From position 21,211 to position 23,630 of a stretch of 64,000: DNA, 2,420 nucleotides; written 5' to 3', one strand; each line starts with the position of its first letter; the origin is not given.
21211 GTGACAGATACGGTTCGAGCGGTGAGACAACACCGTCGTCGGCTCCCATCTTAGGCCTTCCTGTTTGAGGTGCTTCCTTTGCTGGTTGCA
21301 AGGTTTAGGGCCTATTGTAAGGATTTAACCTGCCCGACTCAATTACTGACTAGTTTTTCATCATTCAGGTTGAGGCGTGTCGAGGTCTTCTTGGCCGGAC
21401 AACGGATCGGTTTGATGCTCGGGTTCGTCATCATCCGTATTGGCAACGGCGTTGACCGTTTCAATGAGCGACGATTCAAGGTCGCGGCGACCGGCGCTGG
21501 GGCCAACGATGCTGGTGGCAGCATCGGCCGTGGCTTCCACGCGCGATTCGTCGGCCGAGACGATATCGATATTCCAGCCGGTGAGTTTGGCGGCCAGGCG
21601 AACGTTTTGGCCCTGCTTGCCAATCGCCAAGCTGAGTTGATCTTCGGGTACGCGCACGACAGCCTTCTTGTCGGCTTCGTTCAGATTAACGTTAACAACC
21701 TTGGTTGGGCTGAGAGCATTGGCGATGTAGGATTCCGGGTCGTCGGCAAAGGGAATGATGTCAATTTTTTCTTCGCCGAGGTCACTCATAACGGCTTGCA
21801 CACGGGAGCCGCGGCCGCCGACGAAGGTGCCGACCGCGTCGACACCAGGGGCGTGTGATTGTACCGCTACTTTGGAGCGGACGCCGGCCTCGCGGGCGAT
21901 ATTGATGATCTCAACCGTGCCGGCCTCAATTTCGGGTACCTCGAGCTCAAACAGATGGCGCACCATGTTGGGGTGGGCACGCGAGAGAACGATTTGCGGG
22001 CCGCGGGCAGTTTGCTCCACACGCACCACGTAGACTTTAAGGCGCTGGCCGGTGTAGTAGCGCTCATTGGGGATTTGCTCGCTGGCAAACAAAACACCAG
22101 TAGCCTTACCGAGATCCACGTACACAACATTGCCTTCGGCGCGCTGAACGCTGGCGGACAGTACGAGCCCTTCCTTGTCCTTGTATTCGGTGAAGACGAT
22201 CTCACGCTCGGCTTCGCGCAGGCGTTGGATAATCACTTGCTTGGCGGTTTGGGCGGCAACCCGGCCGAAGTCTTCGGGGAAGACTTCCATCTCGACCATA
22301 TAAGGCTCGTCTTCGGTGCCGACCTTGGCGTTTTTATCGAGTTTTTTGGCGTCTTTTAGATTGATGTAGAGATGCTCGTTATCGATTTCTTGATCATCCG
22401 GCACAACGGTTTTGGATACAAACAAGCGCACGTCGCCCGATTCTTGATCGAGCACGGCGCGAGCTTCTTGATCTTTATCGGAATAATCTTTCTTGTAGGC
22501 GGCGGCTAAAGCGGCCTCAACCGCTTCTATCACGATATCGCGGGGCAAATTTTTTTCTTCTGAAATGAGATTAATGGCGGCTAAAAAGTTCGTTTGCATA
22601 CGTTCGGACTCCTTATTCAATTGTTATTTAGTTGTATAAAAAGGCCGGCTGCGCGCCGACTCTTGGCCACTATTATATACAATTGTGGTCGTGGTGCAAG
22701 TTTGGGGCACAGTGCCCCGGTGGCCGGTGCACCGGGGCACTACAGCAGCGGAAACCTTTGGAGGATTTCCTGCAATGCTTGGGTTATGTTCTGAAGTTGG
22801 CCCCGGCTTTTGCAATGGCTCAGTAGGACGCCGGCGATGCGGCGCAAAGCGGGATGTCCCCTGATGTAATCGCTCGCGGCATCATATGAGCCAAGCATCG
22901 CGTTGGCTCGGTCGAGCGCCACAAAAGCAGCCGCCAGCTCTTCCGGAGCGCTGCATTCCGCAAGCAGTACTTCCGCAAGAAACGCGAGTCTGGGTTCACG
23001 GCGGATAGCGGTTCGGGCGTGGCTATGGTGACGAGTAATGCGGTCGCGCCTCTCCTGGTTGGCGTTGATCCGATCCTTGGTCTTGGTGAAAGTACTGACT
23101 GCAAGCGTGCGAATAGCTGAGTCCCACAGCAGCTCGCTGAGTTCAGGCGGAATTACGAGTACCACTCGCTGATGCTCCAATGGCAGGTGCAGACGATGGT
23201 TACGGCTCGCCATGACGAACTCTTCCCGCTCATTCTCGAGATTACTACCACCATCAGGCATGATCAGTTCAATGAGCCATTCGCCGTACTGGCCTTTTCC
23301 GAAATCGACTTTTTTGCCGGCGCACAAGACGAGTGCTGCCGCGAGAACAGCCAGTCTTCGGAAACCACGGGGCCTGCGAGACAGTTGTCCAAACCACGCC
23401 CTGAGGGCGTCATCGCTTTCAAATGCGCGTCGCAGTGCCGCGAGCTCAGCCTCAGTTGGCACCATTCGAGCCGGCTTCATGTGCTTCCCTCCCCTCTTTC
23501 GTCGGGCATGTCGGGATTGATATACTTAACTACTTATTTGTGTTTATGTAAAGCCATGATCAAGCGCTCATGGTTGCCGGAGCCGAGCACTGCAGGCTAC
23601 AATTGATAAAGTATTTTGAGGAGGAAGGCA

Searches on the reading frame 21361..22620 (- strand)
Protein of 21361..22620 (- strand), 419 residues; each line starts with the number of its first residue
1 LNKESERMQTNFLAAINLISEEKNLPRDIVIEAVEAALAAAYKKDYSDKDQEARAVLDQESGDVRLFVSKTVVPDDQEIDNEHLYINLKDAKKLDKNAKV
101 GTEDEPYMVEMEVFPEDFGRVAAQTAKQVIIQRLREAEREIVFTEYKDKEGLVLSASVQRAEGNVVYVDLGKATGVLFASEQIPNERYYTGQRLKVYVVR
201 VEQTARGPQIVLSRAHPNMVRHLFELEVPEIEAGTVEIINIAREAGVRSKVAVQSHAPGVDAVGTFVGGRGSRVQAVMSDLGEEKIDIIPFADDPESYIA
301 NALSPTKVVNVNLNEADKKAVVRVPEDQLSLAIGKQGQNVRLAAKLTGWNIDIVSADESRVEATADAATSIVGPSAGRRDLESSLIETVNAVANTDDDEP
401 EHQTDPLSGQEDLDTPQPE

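Call 3: search_protein_families(library=pfam, proteins=[window:21361-22620:-], max_evalue=0.1)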
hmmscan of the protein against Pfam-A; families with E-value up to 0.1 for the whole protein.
window:21361-22620:- (419 aa): 8 families
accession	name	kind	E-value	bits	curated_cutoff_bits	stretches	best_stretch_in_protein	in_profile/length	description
PF08529.16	NusA_N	-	9.1e-36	123.1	23.8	1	11-140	1-119/119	NusA N-terminal domain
PF13184.12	KH_5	-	2.4e-26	92.1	27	1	245-312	1-68/69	NusA-like KH domain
PF00575.29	S1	-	2.8e-08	34.5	22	1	147-209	1-70/74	S1 RNA binding domain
PF23095.1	KH_NusA_C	-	2.7e-05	24.5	34.2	1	320-354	1-35/59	Transcription termination/antitermination protein NusA, KH domain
PF00013.35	KH_1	-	0.00012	22.2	21.5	1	321-371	3-50/66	KH domain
PF25554.1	PTS_EIIB_BC_N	-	0.0088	16.6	27.4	0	168-216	36-82/88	PTS system fructose specific EIIB'BC N-terminal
PF13083.13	KH_KhpA-B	-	0.048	14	32.1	0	307-340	16-51/73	KhpA/KhpB, KH domain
PF09081.16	AMT4_dom_C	-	0.093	13.1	27.6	0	237-282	11-56/64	Glucan 1,4-alpha-maltotetraohydrolase, domain C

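Call 4: search_protein_families(library=ncbifam, proteins=[window:21361-22620:-], max_evalue=0.1)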
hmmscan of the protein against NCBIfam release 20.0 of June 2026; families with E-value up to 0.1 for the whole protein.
window:21361-22620:- (419 aa): 8 families
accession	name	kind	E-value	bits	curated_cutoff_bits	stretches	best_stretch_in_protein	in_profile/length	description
TIGR01953.1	NusA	equivalog_domain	3.8e-115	384.5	253.4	1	12-357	2-339/340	transcription termination factor NusA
NF006645.0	PRK09202.4-5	equivalog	5e-68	230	532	1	8-360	15-374/540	transcription termination/antitermination protein NusA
NF006642.0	PRK09202.4-1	equivalog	1.5e-33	116.2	687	1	12-355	20-374/614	transcription termination/antitermination protein NusA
TIGR01952.1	nusA_arch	equivalog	3.4e-14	53.3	74.35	1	262-353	43-135/141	NusA-like transcription termination signal-binding factor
NF006261.0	PRK08406.1-5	equivalog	3e-07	30.2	231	2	263-322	43-101/173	transcription elongation factor NusA-like protein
NF010335.0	PRK13764.1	equivalog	0.00017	20.3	340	1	303-368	475-539/613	ATPase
NF000907.0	PRK00087.1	equivalog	0.0035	15.6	624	1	142-225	294-382/671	bifunctional 4-hydroxy-3-methylbut-2-enyl diphosphate reductase/30S ribosomal protein S1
TIGR00717.1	rpsA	equivalog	0.0054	15.3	577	1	147-236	15-104/516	30S ribosomal protein S1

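Call 8: find_encoding_contigs(protein=window:21361-22620:-, flank=10000, max_places=6)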
Protein window:21361-22620:- (419 aa): no gene with exactly this product is on record in the collection.

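Call 11: find_related_loci(query=window:21361-22620:-, collection=genome_contigs, flank=10000)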
Query window:21361-22620:- (419 aa) in genome_contigs; peptide patterns used: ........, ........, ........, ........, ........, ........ (x = any residue, [..] = any of these).
164 stretches matched a pattern; 33 encode a relative of the query (tblastn E <= 1e-3); 32 distinct loci.
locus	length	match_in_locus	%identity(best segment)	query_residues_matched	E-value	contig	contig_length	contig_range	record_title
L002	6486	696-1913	83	8-419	0e+0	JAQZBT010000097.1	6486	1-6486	MAG: Candidatus Saccharibacteria bacterium isolate C_No_T20_C_bin.14 scaffold_38241, whole genome shotgun sequence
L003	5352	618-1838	81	8-414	0e+0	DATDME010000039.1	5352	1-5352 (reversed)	MAG TPA_asm: Candidatus Saccharimonadia bacterium isolate SMAG_U403 k141_384035, whole genome shotgun sequence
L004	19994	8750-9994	78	8-419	0e+0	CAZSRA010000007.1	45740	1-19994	MAG TPA_asm: uncultured Candidatus Saccharimonadales bacterium isolate SRP200132_co1_243 genome assembly, contig: NODE_1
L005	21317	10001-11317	75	1-419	0e+0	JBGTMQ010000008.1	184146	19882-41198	MAG: Candidatus Saccharimonadia bacterium isolate JTS-RE368 k141_1144398, whole genome shotgun sequence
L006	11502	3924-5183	77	11-416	0e+0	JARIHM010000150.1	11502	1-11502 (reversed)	MAG: Candidatus Saccharibacteria bacterium isolate CullarsAll.DT.42 k141_775463, whole genome shotgun sequence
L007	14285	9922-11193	76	8-418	0e+0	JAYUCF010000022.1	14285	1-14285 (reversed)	MAG: bacterium isolate GFS_6887 GFS_6887_21, whole genome shotgun sequence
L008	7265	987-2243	76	8-411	0e+0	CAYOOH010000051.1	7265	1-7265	MAG TPA_asm: uncultured Candidatus Saccharimonadales bacterium isolate SRP200132_co1_41 genome assembly, contig: NODE_19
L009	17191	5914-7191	76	11-416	0e+0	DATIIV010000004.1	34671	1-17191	MAG TPA_asm: Candidatus Saccharimonadia bacterium isolate SMAG_U15674 k141_407113, whole genome shotgun sequence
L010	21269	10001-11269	76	5-414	0e+0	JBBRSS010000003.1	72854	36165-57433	MAG: Candidatus Saccharimonadia bacterium isolate La2_metabat2.113 La2_metabat2.113_K_1815997L72854_cov_28.9945, whole g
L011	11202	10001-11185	78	1-400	0e+0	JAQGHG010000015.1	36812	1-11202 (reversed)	MAG: Patescibacteria group bacterium isolate RYN_427 scaffold_1700284, whole genome shotgun sequence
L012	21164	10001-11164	79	8-396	0e+0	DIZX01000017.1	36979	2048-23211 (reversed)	MAG TPA_asm: Patescibacteria group bacterium UBA6017 UBA6017_contig_421, whole genome shotgun sequence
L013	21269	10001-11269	74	11-416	0e+0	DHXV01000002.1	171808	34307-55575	MAG TPA_asm: Patescibacteria group bacterium UBA5147 UBA5147_contig_1271, whole genome shotgun sequence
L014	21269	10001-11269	73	11-411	0e+0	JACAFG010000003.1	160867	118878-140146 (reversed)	MAG: Candidatus Saccharibacteria bacterium isolate G2_22 scaffold_17, whole genome shotgun sequence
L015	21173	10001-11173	76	8-391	0e+0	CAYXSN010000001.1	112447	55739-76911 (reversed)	MAG TPA_asm: uncultured Candidatus Saccharimonadales bacterium isolate SRP133034_co1_262 genome assembly, contig: NODE_5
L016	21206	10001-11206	72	8-408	0e+0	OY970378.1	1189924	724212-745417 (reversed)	MAG: Candidatus Parcubacteria bacterium isolate MFD01275.bin.c.8 genome assembly, chromosome: 1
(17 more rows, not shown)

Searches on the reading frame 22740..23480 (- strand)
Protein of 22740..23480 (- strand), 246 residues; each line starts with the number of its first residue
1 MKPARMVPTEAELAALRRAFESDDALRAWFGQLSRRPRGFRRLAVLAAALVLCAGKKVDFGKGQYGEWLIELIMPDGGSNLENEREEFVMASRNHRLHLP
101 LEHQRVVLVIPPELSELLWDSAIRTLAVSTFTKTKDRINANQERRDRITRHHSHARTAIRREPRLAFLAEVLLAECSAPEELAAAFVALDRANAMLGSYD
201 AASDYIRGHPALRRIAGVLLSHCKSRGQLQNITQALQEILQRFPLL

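Call 3: search_protein_families(library=pfam, proteins=[window:22740-23480:-], max_evalue=0.1)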
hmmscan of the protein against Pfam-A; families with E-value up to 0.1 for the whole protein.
window:22740-23480:- (246 aa): 0 families

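Call 4: search_protein_families(library=ncbifam, proteins=[window:22740-23480:-], max_evalue=0.1)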
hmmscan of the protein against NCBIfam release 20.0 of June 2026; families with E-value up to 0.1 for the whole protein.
window:22740-23480:- (246 aa): 0 families

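Call 58: search_protein_families(library=padloc, proteins=[window:22740-23480:-], max_evalue=0.01)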
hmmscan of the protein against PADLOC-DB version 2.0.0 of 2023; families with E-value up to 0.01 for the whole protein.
window:22740-23480:- (246 aa): 0 families
